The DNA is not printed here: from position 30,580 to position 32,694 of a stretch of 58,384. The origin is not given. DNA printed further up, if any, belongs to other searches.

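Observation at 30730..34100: OlsF-type aminolipid synthase translationally coupled to a membrane-anchored CtlX/amidinotransferase-fold enzyme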

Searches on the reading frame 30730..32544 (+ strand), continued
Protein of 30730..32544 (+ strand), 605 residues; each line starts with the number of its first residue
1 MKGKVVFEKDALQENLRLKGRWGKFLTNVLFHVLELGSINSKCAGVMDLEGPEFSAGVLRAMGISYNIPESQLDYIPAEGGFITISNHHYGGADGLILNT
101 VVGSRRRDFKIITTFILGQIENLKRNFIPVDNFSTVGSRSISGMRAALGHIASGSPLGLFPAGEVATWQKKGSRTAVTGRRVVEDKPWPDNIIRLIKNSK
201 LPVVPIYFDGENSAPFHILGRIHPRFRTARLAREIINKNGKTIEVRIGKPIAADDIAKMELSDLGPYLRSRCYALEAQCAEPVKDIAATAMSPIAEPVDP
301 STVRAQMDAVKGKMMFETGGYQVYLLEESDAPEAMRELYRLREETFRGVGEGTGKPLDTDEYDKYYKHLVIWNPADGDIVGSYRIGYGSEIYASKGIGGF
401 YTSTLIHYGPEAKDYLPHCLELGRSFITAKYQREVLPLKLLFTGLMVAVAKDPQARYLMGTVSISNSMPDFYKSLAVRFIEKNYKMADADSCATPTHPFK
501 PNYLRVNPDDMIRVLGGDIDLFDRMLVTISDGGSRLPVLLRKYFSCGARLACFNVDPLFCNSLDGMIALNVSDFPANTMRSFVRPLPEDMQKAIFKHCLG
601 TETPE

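Call 84: search_protein_families(library=ncbifam, proteins=[L046:6001-7746:+, L023:6001-7740:+, L024:6001-7746:+, L020:6001-7731:+, L082:6001-7764:+], max_evalue=1e-10)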
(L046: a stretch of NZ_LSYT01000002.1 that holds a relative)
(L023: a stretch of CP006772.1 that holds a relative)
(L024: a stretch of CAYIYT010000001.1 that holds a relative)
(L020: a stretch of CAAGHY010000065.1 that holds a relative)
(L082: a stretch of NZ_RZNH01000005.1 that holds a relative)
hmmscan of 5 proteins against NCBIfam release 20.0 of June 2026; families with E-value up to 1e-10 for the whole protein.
L046:6001-7746:+ (582 aa): 3 families
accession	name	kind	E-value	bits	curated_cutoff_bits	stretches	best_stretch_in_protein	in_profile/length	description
NF052615.1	orn_lipid_OlsF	equivalog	7e-121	404.6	620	1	14-566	28-564/570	bifunctional ornithine lipid synthase OlsF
NF053697.1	LyGlyAclTfGlsABct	equivalog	1.1e-39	136.2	260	1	16-255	27-267/267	lyso-glycine lipid O-acyltransferase GlsA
NF053696.1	GlyAclTfGlsBBct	equivalog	2.9e-35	121.9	300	1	280-567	2-297/303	glycine N(alpha)-acyltransferase GlsB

L023:6001-7740:+ (580 aa): 3 families
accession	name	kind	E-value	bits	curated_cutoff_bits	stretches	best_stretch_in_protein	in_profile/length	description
NF052615.1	orn_lipid_OlsF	equivalog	1.4e-126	423.3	620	1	28-570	29-563/570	bifunctional ornithine lipid synthase OlsF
NF053697.1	LyGlyAclTfGlsABct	equivalog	1.3e-35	122.9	260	1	32-268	30-267/267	lyso-glycine lipid O-acyltransferase GlsA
NF053696.1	GlyAclTfGlsBBct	equivalog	5.2e-35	121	300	1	311-569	26-294/303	glycine N(alpha)-acyltransferase GlsB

L024:6001-7746:+ (582 aa): 4 families
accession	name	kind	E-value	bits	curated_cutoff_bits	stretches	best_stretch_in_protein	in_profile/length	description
NF052615.1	orn_lipid_OlsF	equivalog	4.5e-126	421.7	620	1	27-571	28-563/570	bifunctional ornithine lipid synthase OlsF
NF053697.1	LyGlyAclTfGlsABct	equivalog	1.5e-42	145.6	260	1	18-268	17-267/267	lyso-glycine lipid O-acyltransferase GlsA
NF053696.1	GlyAclTfGlsBBct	equivalog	8.9e-36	123.5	300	1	293-570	8-294/303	glycine N(alpha)-acyltransferase GlsB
NF052554.1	OrAlActfOlsBRHOCB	equivalog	9.9e-11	41.9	350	0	351-578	47-255/256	L-ornithine N(alpha)-acyltransferase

L020:6001-7731:+ (577 aa): 3 families
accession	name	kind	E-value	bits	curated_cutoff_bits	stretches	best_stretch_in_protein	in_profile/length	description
NF052615.1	orn_lipid_OlsF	equivalog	5.7e-113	378.4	620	1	18-572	19-560/570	bifunctional ornithine lipid synthase OlsF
NF053697.1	LyGlyAclTfGlsABct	equivalog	2e-38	132.1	260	1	23-268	21-266/267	lyso-glycine lipid O-acyltransferase GlsA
NF053696.1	GlyAclTfGlsBBct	equivalog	1.4e-31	109.7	300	1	314-552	24-270/303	glycine N(alpha)-acyltransferase GlsB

L082:6001-7764:+ (588 aa): 3 families
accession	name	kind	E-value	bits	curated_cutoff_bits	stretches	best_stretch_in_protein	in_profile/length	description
NF052615.1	orn_lipid_OlsF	equivalog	5e-125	418.2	620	1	21-572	24-559/570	bifunctional ornithine lipid synthase OlsF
NF053696.1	GlyAclTfGlsBBct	equivalog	1.1e-38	133.1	300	1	291-573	1-292/303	glycine N(alpha)-acyltransferase GlsB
NF053697.1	LyGlyAclTfGlsABct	equivalog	9.9e-36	123.3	260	1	23-267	23-267/267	lyso-glycine lipid O-acyltransferase GlsA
